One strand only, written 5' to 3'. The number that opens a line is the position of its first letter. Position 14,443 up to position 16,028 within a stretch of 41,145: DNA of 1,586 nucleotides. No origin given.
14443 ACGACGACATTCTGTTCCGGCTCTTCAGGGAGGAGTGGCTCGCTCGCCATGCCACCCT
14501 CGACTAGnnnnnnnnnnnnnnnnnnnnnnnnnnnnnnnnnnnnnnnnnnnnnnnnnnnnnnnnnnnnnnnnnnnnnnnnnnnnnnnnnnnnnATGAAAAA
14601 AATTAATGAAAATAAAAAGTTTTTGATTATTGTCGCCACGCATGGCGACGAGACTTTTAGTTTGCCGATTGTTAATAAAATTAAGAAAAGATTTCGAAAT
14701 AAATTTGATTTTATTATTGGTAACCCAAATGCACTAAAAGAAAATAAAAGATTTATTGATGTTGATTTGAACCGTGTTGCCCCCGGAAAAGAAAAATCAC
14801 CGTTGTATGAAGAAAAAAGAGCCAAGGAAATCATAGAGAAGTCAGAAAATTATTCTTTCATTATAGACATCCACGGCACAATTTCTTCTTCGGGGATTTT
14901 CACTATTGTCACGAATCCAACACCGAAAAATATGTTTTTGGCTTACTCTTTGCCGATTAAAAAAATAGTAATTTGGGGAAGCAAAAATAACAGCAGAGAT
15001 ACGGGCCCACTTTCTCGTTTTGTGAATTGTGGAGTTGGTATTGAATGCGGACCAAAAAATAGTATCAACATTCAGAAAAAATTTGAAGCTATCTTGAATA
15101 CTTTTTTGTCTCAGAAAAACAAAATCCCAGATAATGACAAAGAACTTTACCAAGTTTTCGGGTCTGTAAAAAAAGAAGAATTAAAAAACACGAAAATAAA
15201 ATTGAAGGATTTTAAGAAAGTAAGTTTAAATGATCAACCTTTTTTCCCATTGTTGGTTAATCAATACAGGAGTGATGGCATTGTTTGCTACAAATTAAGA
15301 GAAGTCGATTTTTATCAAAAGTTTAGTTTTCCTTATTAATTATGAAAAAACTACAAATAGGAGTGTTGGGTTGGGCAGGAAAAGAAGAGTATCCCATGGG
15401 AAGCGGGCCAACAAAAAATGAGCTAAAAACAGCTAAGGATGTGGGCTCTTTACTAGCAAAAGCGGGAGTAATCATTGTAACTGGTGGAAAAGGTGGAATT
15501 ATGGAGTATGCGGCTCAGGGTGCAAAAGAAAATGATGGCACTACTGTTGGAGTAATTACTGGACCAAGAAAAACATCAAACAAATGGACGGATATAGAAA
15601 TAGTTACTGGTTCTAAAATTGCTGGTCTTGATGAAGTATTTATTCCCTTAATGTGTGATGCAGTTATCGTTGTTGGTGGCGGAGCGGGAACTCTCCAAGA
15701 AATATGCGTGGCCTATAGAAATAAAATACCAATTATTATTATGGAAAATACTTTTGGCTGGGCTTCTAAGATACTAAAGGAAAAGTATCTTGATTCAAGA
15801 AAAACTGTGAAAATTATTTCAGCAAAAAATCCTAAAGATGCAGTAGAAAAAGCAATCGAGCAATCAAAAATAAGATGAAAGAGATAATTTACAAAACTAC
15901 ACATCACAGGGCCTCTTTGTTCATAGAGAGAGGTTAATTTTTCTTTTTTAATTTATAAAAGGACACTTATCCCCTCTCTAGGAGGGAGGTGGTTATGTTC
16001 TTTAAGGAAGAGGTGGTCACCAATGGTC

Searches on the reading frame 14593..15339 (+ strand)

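Call 76: search_protein_families(library=pfam, proteins=[window:14593-15339:+], max_evalue=0.001)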
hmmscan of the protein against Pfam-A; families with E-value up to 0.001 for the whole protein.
window:14593-15339:+ (248 aa): 1 family
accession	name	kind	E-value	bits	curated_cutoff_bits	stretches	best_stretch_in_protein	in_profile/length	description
PF24827.1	AstE_AspA_cat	-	1.5e-13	51.2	25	1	8-158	3-173/192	Succinylglutamate desuccinylase/Aspartoacylase catalytic domain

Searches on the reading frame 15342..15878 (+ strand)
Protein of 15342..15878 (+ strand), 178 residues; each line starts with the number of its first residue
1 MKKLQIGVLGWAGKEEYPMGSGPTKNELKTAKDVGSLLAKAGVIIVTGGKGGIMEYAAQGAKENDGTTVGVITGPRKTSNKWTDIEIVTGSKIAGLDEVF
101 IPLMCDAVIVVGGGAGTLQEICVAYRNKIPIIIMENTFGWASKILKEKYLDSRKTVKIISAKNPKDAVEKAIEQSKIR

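Call 76: search_protein_families(library=pfam, proteins=[window:15342-15878:+], max_evalue=0.001)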
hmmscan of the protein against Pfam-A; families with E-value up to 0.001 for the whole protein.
window:15342-15878:+ (178 aa): 4 families
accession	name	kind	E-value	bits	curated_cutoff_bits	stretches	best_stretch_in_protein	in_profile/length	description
PF18306.6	LDcluster4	-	1.1e-35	122.9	26.3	1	3-167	1-150/151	SLOG cluster4 family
PF18171.6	LSDAT_prok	-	1.1e-05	25.2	25.4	1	105-160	124-177/195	SLOG in TRPM, prokaryote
PF03641.19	Lysine_decarbox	-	2.9e-05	24.7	27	1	54-170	1-130/131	Possible lysine decarboxylase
PF02481.21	DNA_processg_A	-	3.2e-05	23.7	29.6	1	23-75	55-107/212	DNA recombination-mediator protein A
